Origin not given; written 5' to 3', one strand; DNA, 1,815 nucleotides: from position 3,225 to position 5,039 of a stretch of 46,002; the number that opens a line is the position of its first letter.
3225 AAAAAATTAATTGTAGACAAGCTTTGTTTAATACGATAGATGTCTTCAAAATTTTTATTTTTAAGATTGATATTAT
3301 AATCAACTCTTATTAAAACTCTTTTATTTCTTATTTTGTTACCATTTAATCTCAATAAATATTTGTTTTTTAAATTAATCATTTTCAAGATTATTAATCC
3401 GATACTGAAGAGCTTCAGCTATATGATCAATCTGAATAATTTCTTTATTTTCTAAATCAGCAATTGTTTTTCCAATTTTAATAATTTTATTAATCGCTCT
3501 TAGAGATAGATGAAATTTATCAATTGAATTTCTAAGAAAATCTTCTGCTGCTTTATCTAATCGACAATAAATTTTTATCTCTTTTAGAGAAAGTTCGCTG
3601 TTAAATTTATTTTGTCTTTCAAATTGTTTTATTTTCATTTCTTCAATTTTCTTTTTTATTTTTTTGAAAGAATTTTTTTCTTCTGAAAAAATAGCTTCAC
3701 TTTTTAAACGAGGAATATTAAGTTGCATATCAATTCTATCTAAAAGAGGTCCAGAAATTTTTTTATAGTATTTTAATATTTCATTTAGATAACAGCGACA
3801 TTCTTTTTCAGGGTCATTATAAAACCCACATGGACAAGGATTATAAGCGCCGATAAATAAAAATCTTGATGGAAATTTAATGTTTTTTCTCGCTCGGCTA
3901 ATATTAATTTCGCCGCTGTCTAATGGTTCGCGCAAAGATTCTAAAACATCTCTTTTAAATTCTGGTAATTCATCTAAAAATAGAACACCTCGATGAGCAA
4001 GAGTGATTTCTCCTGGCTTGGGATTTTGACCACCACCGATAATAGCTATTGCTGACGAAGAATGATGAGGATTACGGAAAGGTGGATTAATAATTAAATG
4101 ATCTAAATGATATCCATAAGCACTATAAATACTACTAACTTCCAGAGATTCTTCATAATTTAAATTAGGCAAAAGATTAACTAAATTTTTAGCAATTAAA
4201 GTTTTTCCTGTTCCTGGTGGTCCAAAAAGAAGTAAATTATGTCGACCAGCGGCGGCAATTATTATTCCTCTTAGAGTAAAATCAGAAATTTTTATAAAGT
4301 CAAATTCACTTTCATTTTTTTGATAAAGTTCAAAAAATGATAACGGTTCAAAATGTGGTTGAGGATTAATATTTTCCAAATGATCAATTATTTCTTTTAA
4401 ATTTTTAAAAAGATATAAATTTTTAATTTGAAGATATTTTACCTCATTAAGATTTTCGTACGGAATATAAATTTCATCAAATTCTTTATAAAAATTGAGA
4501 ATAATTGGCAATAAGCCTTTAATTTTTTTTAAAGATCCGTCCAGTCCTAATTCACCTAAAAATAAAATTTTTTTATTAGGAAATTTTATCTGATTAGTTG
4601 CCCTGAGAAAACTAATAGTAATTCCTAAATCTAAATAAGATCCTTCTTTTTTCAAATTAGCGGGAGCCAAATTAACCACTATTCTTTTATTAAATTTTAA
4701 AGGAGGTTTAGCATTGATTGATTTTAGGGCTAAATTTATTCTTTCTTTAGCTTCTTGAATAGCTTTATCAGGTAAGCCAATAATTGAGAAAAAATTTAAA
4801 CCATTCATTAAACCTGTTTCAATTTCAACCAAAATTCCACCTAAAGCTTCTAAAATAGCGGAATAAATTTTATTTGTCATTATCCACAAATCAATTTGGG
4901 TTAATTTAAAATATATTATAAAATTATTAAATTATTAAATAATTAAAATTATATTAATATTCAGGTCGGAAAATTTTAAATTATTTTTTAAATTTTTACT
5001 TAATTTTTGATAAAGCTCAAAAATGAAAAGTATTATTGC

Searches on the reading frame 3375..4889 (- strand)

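Call 77: search_protein_families(library=pfam, proteins=[window:3375-4889:-], max_evalue=0.00001)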
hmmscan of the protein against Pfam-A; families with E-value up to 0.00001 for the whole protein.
window:3375-4889:- (504 aa): 7 families
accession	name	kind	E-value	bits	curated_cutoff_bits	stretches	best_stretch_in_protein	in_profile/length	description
PF01078.27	Mg_chelatase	-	1.5e-82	276.5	20.3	1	207-398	13-205/207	Magnesium chelatase, subunit ChlI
PF13541.12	ChlI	-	5.3e-32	110.7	27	1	23-146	1-121/121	Subunit ChlI of Mg-chelatase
PF13335.12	Mg_chelatase_C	-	2.7e-23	82.8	26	1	409-497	5-94/94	Magnesium chelatase, subunit ChlI C-terminal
PF07728.20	AAA_5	-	4.2e-10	40.2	22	0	299-353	66-125/139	AAA domain (dynein-related subfamily)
PF00493.29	MCM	-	1.4e-07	31.3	23.3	0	292-360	114-181/224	MCM P-loop domain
PF00004.35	AAA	-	4.3e-06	27.6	21.2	0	219-272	1-38/131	ATPase family associated with various cellular activities (AAA)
PF00158.32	Sigma54_activat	-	5.6e-06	26.6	20.2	0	286-338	80-132/168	Sigma-54 interaction domain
